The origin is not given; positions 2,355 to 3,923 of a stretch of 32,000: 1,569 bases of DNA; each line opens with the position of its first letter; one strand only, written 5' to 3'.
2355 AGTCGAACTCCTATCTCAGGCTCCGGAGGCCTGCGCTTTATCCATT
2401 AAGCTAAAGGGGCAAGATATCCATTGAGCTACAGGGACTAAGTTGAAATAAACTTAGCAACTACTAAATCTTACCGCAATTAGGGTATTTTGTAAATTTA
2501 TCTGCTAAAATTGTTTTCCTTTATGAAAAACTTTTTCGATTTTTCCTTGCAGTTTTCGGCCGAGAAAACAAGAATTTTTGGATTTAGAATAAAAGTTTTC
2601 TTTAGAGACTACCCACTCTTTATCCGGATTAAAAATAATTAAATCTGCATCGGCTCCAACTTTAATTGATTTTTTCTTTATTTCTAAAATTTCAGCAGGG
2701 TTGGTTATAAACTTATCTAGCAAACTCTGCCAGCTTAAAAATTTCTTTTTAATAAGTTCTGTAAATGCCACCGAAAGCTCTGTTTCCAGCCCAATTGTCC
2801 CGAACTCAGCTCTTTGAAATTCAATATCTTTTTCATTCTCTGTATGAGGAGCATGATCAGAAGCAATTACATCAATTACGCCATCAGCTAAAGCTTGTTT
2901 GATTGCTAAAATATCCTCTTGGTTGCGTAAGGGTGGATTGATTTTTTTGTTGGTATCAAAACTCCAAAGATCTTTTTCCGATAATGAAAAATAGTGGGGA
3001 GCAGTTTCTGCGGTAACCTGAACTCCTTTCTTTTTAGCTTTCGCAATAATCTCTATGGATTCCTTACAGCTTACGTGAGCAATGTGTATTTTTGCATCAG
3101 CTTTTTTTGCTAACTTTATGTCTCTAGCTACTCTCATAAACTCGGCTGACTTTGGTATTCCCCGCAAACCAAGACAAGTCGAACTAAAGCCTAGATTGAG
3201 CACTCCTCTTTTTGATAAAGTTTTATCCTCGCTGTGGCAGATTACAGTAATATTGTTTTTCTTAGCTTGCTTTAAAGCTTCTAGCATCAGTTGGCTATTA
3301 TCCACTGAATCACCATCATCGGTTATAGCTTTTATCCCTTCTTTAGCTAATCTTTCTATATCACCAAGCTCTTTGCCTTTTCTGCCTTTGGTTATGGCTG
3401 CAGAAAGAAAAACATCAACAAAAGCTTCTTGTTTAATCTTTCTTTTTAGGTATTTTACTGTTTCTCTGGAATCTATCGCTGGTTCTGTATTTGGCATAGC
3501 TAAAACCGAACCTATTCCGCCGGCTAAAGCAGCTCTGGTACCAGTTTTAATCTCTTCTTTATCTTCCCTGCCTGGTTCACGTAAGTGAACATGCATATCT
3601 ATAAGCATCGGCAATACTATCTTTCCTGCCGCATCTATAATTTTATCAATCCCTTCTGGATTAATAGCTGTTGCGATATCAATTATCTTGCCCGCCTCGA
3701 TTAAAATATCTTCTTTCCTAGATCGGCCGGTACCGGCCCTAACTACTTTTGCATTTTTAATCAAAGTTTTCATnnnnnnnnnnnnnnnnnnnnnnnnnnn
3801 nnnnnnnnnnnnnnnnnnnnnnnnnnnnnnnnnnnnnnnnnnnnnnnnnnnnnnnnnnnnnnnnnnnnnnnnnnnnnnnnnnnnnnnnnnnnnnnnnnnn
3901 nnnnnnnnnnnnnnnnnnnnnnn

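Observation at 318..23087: Three gene-start inserts share one fold with covarying helices: candidate new small non-autonomous element or structured RNA family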

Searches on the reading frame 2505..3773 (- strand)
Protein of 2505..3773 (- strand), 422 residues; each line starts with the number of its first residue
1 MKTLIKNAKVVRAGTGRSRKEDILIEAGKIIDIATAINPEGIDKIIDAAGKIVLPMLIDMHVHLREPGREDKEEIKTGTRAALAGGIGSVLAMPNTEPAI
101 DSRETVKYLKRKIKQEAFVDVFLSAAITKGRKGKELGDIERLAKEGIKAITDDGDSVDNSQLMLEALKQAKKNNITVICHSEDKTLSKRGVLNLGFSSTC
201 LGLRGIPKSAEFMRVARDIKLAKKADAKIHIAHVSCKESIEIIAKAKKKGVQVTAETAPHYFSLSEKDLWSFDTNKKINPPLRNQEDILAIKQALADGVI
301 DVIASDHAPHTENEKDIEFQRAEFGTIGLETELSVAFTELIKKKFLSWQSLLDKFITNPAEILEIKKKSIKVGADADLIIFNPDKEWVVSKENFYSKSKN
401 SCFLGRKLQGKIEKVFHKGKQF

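Call 63: find_homologous_proteins(query=window:2505-3773:-, max_evalue=1e-100)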
Query window:2505-3773:- (422 aa): 4539 proteins with E <= 1e-100 among 8000 candidates; the best 120 are listed.
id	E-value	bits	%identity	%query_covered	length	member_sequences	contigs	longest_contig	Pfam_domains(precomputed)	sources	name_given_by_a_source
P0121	6.9e-270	913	100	100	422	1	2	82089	PF07969.18,PF12890.14,PF01979.27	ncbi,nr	ncbi:MAG: dihydroorotase [Candidatus Omnitrophica bacterium]|nr:dihydroorotase [Candidatus Omnitroph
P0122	3.6e-224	762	82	100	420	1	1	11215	PF07969.18,PF12890.14,PF01979.27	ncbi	ncbi:MAG: dihydroorotase [Candidatus Omnitrophota bacterium]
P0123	1.4e-221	754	81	100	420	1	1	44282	PF07969.18,PF12890.14,PF01979.27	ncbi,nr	ncbi:MAG: dihydroorotase [Candidatus Omnitrophica bacterium]|nr:dihydroorotase [Candidatus Omnitroph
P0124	5.5e-219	745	82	100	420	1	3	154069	PF07969.18,PF12890.14,PF01979.27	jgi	jgi:dihydroorotase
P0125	2.7e-216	736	82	100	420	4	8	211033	PF07969.18,PF12890.14,PF01979.27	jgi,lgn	jgi:dihydroorotase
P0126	1.3e-196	672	73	100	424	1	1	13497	PF07969.18,PF12890.14,PF01979.27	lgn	-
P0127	4.7e-195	666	72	100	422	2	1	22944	PF07969.18,PF12890.14,PF01979.27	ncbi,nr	ncbi:MAG: dihydroorotase [Candidatus Omnitrophica bacterium]|nr:dihydroorotase [Candidatus Omnitroph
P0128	6.7e-194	663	71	100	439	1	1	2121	PF12890.14,PF01979.27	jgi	-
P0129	2.8e-193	661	72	100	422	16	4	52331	PF07969.18,PF12890.14,PF01979.27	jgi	jgi:dihydroorotase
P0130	2.1e-190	651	72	100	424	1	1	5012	PF07969.18,PF12890.14,PF01979.27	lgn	-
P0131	7.4e-188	643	69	100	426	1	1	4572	PF07969.18,PF12890.14,PF01979.27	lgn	-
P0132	9.5e-188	642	69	100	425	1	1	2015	PF07969.18,PF12890.14,PF01979.27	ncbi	-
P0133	2.2e-187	641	68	100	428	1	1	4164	PF12890.14,PF01979.27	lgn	-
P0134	4.8e-186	637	68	100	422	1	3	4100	PF07969.18,PF12890.14,PF01979.27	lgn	-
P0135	4.0e-181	621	67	100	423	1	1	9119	PF07969.18,PF12890.14,PF01979.27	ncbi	-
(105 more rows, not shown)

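Call 64: find_encoding_contigs(protein=P0125, flank=10000, max_places=2)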
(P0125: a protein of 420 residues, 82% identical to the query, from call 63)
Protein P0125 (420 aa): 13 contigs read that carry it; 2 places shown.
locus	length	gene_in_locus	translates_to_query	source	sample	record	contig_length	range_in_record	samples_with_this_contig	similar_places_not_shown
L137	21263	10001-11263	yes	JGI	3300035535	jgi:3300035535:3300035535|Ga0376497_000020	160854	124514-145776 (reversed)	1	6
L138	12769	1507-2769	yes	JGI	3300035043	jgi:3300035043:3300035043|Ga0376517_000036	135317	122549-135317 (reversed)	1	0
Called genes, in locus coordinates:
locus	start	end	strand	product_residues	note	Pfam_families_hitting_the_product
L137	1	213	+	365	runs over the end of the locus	PF00712:DNA_pol3_beta, PF02767:DNA_pol3_beta_2, PF02768:DNA_pol3_beta_3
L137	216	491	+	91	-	-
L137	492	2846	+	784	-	PF02518:HATPase_c, PF00204:DNA_gyraseB, PF01751:Toprim, PF00986:DNA_gyraseB_C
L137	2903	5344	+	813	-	PF00521:DNA_topoisoIV, PF03989:DNA_gyraseA_C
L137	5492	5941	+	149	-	-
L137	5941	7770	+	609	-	PF13522:GATase_6, PF13537:GATase_7, PF01380:SIS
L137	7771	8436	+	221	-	PF00590:TP_methylase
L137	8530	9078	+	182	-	PF00156:Pribosyltran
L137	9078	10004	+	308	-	PF02729:OTCace_N, PF00185:OTCace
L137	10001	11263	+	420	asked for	PF01979:Amidohydro_1, PF07969:Amidohydro_3 (faint), PF12890:DHOase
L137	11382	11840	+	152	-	PF02481:DNA_processg_A (weak), PF18306:LDcluster4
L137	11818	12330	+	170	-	PF22769:DCD, PF00692:dUTPase (weak)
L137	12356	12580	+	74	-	PF13248:Zn_ribbon_3 (weak), PF13240:Zn_Ribbon_1 (weak)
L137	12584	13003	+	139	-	PF01894:YjbQ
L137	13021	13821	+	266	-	PF01149:Fapy_DNA_glyco, PF06831:H2TH, PF06827:zf-FPG_IleRS (weak)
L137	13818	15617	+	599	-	PF00425:Chorismate_bind, PF01063:Aminotran_4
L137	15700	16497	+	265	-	PF00175:NAD_binding_1, PF10418:DHODB_Fe-S_bind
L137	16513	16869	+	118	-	PF01925:TauE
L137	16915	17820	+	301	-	PF01180:DHO_dh, PF01207:Dus (faint)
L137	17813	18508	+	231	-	PF00215:OMPdecase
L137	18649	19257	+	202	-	-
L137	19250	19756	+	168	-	PF10962:DUF2764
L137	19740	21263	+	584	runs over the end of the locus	PF02874:ATP-synt_ab_N, PF16886:ATP-synt_ab_Xtn, PF00006:ATP-synt_ab, PF22919:ATP-synt_VA_C (weak)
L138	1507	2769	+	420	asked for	PF01979:Amidohydro_1, PF07969:Amidohydro_3 (faint), PF12890:DHOase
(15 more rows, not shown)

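Call 65: find_encoding_contigs(protein=P0124, flank=10000, max_places=2)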
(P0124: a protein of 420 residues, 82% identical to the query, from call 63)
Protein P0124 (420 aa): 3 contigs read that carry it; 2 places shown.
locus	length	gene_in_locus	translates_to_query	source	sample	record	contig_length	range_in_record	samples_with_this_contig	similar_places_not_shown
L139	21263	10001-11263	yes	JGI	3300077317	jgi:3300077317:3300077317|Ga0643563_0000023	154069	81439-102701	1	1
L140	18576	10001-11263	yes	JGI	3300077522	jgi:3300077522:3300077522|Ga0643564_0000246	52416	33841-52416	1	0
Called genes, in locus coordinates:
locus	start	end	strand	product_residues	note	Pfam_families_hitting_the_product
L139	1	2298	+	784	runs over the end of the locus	PF02518:HATPase_c, PF00204:DNA_gyraseB, PF01751:Toprim, PF00986:DNA_gyraseB_C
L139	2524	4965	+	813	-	PF00521:DNA_topoisoIV, PF03989:DNA_gyraseA_C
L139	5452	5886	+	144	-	-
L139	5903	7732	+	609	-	PF13522:GATase_6, PF13537:GATase_7, PF01380:SIS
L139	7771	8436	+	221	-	PF00590:TP_methylase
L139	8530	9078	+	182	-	PF00156:Pribosyltran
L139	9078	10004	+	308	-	PF02729:OTCace_N, PF00185:OTCace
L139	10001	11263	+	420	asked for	PF01979:Amidohydro_1, PF07969:Amidohydro_3 (faint), PF12890:DHOase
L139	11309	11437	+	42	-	-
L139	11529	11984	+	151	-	PF02481:DNA_processg_A (weak), PF18306:LDcluster4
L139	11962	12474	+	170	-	PF22769:DCD, PF00692:dUTPase (weak)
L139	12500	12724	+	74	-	PF13248:Zn_ribbon_3 (weak), PF13240:Zn_Ribbon_1 (faint)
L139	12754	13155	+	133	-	PF01894:YjbQ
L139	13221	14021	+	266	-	PF01149:Fapy_DNA_glyco, PF06831:H2TH, PF06827:zf-FPG_IleRS (weak)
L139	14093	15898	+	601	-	PF00425:Chorismate_bind, PF01063:Aminotran_4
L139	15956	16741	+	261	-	PF00175:NAD_binding_1, PF10418:DHODB_Fe-S_bind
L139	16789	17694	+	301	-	PF01180:DHO_dh, PF03060:NMO (faint), PF00977:His_biosynth (faint)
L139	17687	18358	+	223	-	PF00215:OMPdecase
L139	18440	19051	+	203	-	PF00430:ATP-synt_B (weak)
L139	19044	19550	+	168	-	PF10962:DUF2764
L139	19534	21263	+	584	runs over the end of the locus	PF02874:ATP-synt_ab_N, PF16886:ATP-synt_ab_Xtn, PF00006:ATP-synt_ab, PF22919:ATP-synt_VA_C (weak)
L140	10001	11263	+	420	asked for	PF01979:Amidohydro_1, PF07969:Amidohydro_3 (faint), PF12890:DHOase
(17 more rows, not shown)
